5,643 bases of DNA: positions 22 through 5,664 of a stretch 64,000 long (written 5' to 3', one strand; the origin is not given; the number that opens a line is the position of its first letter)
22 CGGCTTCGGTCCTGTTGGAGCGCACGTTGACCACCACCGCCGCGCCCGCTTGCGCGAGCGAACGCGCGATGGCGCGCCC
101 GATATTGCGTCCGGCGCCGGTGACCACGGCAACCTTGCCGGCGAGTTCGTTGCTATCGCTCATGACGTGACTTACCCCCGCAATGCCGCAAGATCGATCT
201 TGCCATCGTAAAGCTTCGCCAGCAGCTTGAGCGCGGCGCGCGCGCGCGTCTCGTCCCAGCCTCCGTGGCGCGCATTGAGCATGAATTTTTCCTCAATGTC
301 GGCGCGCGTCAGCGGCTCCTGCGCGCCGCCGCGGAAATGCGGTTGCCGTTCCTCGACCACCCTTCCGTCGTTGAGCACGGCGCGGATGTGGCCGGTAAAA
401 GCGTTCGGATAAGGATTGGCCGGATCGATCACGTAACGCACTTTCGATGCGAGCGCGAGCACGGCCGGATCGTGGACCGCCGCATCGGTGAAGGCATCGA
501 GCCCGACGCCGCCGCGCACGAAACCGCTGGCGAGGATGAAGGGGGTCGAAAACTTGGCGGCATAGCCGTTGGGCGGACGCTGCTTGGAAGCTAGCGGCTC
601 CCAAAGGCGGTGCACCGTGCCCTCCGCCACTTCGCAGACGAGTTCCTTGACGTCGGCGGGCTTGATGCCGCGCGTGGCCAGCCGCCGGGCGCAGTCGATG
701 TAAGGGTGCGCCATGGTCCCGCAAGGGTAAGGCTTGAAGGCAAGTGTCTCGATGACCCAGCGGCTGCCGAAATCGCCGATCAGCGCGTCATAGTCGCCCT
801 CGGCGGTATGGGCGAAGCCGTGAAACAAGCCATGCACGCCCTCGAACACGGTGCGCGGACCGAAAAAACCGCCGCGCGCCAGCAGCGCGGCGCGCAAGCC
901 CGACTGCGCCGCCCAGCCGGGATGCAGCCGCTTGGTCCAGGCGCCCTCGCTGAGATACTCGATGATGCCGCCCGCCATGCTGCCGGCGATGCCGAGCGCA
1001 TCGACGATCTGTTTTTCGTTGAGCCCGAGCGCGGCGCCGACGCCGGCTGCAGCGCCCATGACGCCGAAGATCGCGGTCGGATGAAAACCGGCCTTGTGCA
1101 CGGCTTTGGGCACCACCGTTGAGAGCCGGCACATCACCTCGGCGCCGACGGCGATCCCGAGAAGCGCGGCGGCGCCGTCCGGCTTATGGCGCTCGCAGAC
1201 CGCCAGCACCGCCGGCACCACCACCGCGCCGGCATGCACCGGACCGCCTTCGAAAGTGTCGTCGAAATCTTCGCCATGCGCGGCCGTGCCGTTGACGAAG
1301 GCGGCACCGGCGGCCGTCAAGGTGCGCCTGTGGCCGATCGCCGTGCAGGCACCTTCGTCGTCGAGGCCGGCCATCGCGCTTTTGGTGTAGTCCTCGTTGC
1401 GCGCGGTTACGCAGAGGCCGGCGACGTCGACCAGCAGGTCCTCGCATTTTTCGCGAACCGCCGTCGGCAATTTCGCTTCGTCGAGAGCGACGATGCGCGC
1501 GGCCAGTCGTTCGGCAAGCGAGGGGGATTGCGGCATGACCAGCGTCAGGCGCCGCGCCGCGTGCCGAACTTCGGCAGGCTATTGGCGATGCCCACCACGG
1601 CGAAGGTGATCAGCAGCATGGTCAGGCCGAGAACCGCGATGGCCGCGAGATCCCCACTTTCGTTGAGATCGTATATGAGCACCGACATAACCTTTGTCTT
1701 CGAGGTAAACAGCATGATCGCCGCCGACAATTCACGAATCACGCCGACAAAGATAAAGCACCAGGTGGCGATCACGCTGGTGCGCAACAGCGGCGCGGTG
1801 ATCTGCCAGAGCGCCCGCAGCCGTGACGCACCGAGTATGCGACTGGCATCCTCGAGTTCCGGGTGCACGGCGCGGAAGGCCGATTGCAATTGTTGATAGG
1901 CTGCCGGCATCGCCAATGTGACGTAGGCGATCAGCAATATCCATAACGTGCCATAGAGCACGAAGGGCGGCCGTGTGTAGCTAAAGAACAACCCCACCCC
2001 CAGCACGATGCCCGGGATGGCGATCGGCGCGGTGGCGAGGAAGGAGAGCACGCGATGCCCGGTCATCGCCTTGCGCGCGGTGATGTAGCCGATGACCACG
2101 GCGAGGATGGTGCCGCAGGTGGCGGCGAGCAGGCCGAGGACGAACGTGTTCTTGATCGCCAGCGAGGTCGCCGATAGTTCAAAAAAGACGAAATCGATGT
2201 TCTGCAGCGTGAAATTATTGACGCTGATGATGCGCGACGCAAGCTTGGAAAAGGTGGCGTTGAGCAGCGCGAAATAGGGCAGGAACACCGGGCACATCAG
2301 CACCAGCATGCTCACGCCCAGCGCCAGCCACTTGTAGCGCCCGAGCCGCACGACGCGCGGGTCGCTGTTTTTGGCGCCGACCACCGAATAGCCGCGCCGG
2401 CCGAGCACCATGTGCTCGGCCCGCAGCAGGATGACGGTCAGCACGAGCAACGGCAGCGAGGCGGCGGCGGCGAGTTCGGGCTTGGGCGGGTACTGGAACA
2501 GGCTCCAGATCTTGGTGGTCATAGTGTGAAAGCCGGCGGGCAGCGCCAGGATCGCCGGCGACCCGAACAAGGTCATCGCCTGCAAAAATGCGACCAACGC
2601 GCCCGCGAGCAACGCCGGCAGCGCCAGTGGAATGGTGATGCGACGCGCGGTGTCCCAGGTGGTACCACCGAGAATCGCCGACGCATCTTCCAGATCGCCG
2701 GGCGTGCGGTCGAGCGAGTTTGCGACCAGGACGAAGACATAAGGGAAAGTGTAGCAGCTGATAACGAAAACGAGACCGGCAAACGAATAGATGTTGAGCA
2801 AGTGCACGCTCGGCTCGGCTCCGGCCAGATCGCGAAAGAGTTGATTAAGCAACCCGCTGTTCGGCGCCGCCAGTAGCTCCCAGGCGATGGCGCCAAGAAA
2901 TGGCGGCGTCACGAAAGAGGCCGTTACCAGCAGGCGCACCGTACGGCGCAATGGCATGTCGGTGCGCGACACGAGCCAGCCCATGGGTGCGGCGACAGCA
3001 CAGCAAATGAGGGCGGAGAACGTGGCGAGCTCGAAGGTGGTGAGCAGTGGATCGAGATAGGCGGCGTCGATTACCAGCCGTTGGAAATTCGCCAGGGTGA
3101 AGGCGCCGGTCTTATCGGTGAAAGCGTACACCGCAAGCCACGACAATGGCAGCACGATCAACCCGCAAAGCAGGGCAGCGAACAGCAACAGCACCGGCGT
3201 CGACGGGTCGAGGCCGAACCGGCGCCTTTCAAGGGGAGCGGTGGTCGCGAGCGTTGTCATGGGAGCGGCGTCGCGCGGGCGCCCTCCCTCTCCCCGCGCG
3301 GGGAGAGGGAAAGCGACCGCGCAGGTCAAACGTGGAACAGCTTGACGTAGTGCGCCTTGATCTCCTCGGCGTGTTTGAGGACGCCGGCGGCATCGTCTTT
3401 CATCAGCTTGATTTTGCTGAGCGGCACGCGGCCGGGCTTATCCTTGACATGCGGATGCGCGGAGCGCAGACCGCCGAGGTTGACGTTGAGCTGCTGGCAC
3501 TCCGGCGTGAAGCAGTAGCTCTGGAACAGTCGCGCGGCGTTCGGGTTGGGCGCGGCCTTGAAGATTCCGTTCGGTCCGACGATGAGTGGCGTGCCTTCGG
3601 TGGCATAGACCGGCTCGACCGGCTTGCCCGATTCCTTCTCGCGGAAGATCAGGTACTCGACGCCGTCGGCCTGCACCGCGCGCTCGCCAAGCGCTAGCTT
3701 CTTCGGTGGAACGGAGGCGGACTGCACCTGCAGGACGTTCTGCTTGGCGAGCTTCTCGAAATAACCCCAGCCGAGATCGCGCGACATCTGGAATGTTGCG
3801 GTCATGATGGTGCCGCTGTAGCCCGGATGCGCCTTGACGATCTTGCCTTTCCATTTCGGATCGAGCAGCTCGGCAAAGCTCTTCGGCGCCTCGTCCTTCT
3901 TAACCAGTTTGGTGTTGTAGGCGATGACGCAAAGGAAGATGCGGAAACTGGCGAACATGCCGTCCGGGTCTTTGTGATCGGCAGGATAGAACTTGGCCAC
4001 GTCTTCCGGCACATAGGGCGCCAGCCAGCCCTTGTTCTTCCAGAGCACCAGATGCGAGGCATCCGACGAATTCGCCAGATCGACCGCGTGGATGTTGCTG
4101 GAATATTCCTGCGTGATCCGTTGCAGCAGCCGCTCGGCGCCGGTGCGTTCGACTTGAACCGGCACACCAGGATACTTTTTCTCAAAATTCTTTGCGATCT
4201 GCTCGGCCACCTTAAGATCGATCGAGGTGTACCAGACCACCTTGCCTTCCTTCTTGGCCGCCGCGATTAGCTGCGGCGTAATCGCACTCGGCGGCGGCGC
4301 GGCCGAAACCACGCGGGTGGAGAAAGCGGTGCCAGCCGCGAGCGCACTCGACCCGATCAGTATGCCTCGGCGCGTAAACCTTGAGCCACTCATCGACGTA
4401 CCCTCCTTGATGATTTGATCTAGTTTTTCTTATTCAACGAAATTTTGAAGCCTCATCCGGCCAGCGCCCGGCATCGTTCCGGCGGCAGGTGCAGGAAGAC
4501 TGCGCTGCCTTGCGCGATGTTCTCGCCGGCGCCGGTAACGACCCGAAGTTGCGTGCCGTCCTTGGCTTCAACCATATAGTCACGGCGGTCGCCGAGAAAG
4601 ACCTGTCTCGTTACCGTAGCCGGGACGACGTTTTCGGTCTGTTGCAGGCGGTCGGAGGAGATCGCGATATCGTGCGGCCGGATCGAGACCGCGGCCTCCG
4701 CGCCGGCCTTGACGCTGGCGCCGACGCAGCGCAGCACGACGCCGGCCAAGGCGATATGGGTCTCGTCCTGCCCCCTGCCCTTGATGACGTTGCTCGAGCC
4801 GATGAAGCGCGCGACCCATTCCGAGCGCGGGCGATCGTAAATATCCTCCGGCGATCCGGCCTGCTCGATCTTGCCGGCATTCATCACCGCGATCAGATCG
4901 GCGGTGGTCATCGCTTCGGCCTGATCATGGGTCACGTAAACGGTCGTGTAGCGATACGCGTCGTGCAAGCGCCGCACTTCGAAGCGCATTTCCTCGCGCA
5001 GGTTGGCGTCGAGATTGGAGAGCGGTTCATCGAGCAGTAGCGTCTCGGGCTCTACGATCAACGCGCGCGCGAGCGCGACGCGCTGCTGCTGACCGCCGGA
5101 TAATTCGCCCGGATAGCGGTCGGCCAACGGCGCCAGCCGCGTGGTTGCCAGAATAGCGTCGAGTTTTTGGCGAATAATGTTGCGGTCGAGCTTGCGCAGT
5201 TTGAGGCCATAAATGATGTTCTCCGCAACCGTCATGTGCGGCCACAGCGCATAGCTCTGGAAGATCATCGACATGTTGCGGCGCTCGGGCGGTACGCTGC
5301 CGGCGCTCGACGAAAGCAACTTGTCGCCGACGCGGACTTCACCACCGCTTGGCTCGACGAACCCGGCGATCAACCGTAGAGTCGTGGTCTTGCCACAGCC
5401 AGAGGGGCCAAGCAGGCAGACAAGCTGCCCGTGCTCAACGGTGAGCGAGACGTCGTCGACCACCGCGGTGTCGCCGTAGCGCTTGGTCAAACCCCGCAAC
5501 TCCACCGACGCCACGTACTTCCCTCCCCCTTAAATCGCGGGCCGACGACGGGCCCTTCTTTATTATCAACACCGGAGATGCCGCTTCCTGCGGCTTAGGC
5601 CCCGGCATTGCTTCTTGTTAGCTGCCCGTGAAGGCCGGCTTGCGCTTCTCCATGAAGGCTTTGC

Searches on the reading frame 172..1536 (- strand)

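Call 37: search_protein_families(library=pfam, proteins=[window:172-1536:-], max_evalue=0.0001)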
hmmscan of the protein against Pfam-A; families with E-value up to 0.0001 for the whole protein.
window:172-1536:- (454 aa): 2 families
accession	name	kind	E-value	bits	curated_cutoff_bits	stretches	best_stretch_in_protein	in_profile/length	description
PF03972.19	MmgE_PrpD_N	-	2.1e-56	191.3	32.1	1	9-245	1-239/244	MmgE/PrpD N-terminal domain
PF19305.4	MmgE_PrpD_C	-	1.2e-31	110.3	32.1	1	270-427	1-157/173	MmgE/PrpD C-terminal domain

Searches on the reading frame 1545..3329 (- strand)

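Call 37: search_protein_families(library=pfam, proteins=[window:1545-3329:-], max_evalue=0.0001)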
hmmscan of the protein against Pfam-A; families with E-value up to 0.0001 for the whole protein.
window:1545-3329:- (594 aa): 1 family
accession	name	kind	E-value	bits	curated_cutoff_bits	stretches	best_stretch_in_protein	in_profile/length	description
PF00528.27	BPD_transp_1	-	1.1e-22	81.2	26.4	2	410-582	1-175/184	Binding-protein-dependent transport system inner membrane component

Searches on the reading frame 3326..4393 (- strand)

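Call 37: search_protein_families(library=pfam, proteins=[window:3326-4393:-], max_evalue=0.0001)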
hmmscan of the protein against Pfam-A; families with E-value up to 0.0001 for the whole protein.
window:3326-4393:- (355 aa): 3 families
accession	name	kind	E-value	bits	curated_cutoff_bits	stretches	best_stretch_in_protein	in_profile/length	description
PF13343.11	SBP_bac_6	-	7.2e-17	62.1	24.6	1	117-317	23-225/245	Bacterial extracellular solute-binding protein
PF01547.30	SBP_bac_1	-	2.6e-16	60.9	26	1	63-298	10-304/307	Bacterial extracellular solute-binding protein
PF13531.11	SBP_bac_11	-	2.7e-10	40.8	25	1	62-301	12-219/227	Bacterial extracellular solute-binding protein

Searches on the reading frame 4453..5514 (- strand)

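Call 37: search_protein_families(library=pfam, proteins=[window:4453-5514:-], max_evalue=0.0001)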
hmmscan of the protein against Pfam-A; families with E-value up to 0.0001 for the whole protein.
window:4453-5514:- (353 aa): 2 families
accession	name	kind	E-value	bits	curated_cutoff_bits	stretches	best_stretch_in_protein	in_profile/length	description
PF00005.33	ABC_tran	-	2.6e-35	122.4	25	1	20-165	2-136/137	ABC transporter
PF08402.16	TOBE_2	-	4.4e-14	52.8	21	1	276-351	1-76/76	TOBE domain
